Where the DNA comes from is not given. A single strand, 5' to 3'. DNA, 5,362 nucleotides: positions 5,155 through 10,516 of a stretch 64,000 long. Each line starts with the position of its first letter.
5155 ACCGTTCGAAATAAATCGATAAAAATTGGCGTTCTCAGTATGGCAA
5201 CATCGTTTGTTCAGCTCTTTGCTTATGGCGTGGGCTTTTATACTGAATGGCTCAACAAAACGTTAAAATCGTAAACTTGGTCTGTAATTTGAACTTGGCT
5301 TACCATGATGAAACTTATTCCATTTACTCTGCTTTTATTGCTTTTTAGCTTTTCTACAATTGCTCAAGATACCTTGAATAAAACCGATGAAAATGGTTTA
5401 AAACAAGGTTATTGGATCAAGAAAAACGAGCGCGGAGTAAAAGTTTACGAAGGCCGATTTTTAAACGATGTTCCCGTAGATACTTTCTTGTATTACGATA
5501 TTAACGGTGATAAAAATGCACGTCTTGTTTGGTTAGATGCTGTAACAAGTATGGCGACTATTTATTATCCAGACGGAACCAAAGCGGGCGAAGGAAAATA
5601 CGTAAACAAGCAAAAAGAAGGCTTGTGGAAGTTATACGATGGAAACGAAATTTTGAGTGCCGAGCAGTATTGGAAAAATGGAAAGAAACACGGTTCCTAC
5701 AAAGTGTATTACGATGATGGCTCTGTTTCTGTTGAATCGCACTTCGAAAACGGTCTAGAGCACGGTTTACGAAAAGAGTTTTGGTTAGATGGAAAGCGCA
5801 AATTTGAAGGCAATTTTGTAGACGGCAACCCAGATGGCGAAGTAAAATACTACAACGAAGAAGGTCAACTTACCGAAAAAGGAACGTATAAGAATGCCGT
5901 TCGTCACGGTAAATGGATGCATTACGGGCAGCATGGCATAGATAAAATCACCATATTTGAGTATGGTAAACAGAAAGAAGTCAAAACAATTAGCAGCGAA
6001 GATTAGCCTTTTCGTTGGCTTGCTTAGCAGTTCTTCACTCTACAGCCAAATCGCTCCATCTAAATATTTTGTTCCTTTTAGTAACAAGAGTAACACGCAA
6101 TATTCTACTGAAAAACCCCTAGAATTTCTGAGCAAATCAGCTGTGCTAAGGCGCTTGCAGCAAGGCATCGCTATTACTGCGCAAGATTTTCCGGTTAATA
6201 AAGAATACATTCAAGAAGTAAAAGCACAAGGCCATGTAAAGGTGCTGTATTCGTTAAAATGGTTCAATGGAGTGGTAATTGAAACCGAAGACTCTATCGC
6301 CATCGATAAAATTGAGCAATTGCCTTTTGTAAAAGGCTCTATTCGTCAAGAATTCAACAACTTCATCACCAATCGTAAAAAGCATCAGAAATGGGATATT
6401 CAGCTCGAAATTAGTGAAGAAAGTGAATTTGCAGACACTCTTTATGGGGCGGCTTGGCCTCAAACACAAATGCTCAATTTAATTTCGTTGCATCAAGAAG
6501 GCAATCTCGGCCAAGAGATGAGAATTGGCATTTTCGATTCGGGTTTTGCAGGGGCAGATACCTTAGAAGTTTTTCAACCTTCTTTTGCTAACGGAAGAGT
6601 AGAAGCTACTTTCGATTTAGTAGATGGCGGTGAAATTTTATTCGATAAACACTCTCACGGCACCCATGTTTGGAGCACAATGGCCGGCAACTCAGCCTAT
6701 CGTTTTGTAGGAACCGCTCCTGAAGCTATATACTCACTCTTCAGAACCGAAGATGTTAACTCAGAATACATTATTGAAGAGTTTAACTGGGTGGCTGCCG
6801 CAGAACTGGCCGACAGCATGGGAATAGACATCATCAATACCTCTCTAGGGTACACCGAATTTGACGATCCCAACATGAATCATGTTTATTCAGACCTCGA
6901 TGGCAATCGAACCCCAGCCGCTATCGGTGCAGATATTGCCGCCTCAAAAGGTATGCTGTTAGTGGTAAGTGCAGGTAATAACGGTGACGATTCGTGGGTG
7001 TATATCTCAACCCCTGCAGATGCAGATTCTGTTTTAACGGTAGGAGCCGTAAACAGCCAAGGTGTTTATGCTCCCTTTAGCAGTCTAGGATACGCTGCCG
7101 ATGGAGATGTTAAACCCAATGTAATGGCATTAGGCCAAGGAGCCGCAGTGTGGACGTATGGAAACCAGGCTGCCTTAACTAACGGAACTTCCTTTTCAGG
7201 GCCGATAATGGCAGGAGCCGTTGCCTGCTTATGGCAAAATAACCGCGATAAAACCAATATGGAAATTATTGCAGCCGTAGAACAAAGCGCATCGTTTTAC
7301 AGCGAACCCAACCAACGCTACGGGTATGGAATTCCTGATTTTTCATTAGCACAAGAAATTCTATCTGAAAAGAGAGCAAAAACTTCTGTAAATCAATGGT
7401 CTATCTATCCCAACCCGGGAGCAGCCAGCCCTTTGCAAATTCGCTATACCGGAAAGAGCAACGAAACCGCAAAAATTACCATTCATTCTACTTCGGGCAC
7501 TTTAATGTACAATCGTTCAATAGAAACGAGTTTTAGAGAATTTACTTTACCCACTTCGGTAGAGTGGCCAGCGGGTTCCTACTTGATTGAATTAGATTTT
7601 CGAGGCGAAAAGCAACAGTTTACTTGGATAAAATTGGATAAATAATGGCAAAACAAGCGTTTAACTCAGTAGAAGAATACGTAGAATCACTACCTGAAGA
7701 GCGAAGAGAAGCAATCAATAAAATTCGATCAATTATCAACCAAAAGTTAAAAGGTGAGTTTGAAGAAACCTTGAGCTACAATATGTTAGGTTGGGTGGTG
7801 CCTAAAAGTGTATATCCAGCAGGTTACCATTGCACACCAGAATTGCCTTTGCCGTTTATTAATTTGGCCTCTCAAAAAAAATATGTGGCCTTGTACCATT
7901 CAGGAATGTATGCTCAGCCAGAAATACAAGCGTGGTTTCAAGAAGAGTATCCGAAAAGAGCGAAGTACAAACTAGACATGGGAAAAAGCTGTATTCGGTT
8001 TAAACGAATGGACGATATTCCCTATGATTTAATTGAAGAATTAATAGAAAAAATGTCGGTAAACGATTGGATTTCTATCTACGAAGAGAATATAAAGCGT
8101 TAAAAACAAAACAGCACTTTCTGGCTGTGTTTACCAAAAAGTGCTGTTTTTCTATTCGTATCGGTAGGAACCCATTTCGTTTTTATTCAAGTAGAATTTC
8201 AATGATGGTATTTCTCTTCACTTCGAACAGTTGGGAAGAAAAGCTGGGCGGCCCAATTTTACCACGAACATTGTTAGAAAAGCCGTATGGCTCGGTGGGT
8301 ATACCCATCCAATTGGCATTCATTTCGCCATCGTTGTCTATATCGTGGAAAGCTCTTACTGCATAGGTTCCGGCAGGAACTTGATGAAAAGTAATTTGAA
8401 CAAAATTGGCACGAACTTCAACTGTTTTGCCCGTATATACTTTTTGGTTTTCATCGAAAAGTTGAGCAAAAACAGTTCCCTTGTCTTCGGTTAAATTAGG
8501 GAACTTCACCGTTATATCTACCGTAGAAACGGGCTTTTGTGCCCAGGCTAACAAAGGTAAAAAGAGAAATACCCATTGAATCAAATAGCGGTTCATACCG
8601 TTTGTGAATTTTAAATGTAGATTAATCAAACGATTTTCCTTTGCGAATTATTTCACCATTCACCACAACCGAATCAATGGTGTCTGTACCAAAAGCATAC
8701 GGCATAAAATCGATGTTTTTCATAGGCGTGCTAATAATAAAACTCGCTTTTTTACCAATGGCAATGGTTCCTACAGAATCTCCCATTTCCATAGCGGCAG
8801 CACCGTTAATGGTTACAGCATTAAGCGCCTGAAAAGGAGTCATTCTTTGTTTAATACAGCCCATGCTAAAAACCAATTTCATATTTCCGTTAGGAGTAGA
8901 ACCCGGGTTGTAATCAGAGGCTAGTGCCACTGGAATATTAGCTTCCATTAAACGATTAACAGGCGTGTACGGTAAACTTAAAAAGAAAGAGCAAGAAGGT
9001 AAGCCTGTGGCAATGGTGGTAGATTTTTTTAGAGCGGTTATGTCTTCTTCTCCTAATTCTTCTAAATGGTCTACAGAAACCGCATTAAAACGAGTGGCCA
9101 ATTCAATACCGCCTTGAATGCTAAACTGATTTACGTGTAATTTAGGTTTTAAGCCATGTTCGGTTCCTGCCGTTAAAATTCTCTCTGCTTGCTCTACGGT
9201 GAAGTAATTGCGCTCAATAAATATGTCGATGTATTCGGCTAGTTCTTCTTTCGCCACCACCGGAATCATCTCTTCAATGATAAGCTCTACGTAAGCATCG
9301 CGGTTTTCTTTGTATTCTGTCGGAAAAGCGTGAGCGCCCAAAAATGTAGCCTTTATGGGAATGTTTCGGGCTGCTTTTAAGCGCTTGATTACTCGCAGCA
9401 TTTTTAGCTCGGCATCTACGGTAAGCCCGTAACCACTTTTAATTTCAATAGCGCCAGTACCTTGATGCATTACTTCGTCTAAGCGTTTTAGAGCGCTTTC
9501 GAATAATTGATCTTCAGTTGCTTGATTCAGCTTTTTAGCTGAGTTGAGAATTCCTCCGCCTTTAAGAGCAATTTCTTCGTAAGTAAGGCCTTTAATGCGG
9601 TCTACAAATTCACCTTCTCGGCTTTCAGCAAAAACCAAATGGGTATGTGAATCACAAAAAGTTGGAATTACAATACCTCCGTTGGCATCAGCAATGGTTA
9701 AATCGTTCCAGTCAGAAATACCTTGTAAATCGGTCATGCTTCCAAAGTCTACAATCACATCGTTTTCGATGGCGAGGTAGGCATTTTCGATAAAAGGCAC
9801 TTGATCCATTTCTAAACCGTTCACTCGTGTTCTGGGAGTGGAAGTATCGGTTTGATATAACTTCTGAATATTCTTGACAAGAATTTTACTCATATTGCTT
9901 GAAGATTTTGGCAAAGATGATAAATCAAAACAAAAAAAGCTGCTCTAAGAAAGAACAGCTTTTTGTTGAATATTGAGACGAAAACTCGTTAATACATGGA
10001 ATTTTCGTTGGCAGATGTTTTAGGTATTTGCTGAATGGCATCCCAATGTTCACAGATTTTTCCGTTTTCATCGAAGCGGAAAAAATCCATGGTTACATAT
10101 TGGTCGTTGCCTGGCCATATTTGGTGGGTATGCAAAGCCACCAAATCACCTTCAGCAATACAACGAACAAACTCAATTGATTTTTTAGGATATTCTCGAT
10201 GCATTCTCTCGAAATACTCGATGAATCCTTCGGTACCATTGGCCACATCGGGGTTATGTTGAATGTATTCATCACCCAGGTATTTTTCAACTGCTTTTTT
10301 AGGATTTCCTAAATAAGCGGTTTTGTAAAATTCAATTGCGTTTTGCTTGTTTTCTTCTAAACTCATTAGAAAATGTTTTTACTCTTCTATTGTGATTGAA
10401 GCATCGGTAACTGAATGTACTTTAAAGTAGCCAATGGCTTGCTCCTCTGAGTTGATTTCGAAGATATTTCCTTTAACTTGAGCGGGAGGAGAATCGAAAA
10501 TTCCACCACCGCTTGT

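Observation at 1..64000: Hyper-abundant oligonucleotide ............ (core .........): a DNA-uptake-sequence-like signature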

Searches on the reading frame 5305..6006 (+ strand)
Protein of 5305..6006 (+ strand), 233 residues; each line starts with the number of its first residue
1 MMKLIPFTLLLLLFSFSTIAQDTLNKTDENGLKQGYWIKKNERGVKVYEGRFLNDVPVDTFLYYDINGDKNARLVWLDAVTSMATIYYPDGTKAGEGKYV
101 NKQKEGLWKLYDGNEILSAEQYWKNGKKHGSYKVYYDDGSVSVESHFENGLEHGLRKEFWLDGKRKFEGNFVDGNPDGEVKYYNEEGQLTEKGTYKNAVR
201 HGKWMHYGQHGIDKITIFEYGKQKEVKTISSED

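Call 33: search_protein_families(library=pfam, proteins=[window:5305-6006:+], max_evalue=0.00001)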
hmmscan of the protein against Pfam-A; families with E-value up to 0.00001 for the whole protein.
window:5305-6006:+ (233 aa): 1 family
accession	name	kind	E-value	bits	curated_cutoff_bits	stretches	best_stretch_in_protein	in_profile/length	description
PF07661.19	MORN_2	-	2.7e-13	48.9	29.6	0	177-197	2-22/22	MORN repeat variant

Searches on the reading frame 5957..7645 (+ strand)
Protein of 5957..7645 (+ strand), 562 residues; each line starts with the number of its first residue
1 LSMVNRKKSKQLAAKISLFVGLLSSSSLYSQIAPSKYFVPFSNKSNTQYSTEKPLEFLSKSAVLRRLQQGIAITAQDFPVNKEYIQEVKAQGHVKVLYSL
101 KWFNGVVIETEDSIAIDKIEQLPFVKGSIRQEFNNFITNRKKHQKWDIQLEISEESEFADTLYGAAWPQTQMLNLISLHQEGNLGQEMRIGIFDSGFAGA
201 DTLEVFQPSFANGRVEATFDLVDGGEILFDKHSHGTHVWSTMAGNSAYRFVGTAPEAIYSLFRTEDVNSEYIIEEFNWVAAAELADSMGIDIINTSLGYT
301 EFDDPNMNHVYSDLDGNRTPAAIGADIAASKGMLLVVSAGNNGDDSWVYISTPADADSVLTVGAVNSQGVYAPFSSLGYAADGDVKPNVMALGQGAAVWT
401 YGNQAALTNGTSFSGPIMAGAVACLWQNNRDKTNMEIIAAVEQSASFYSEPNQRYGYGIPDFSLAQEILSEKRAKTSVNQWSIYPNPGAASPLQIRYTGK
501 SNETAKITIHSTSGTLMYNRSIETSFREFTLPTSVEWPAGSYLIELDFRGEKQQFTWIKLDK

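Call 33: search_protein_families(library=pfam, proteins=[window:5957-7645:+], max_evalue=0.00001)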
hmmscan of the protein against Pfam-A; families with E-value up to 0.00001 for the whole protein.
window:5957-7645:+ (562 aa): 1 family
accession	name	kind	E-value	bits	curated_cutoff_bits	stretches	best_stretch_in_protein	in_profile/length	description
PF00082.27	Peptidase_S8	-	3.6e-34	118.8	21.8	1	186-458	2-288/288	Subtilase family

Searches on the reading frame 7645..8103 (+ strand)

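Call 33: search_protein_families(library=pfam, proteins=[window:7645-8103:+], max_evalue=0.00001)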
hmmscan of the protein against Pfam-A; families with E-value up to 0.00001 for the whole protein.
window:7645-8103:+ (152 aa): 1 family
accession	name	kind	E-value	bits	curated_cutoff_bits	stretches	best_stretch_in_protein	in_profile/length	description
PF08818.16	DUF1801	-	1.9e-20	73.5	27.2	1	20-136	1-83/85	Domain of unknown function (DU1801)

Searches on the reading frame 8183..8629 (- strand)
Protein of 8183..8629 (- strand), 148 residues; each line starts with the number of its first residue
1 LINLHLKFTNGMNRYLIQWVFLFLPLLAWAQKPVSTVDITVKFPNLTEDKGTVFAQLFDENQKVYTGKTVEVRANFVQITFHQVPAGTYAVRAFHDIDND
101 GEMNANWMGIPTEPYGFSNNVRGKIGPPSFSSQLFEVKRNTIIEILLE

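Call 33: search_protein_families(library=pfam, proteins=[window:8183-8629:-], max_evalue=0.00001)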
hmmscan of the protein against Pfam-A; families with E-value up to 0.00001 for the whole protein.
window:8183-8629:- (148 aa): 1 family
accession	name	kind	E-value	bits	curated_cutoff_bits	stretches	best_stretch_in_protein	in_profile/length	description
PF09912.14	DUF2141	-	1.9e-28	99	24.4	1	41-140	1-108/112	Uncharacterized protein conserved in bacteria (DUF2141)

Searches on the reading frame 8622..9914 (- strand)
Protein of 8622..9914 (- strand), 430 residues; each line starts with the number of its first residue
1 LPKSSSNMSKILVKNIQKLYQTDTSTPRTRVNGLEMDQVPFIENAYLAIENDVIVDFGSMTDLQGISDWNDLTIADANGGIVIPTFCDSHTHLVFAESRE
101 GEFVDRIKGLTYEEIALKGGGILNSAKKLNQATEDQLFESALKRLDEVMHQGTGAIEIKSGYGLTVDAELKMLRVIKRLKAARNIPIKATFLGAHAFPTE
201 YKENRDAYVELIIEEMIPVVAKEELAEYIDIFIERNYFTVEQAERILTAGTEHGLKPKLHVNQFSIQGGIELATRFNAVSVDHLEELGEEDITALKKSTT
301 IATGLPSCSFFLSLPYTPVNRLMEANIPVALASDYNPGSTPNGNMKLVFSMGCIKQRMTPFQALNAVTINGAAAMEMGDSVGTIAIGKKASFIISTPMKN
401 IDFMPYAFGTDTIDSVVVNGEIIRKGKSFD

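Call 33: search_protein_families(library=pfam, proteins=[window:8622-9914:-], max_evalue=0.00001)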
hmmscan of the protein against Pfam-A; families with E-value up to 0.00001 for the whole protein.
window:8622-9914:- (430 aa): 2 families
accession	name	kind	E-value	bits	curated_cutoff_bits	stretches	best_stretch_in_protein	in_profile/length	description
PF01979.26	Amidohydro_1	-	2.4e-17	63.7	25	1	81-422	1-344/345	Amidohydrolase family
PF07969.17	Amidohydro_3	-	6.5e-17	62.6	29.7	1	316-423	356-471/472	Amidohydrolase family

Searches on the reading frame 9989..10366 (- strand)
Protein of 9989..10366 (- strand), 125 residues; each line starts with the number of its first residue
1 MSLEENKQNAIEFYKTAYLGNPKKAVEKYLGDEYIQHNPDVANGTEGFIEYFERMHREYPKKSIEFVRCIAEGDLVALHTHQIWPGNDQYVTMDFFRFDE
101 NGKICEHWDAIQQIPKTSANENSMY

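Call 34: search_protein_families(library=pfam, proteins=[window:9989-10366:-], max_evalue=0.00001)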
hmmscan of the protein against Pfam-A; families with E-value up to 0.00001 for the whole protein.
window:9989-10366:- (125 aa): 2 families
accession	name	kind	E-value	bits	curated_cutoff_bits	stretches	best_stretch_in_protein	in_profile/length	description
PF12680.13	SnoaL_2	-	1.4e-12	48.6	27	1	21-107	11-102/102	SnoaL-like domain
PF07366.18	SnoaL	-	2.9e-12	47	28.4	1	10-114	3-120/126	SnoaL-like polyketide cyclase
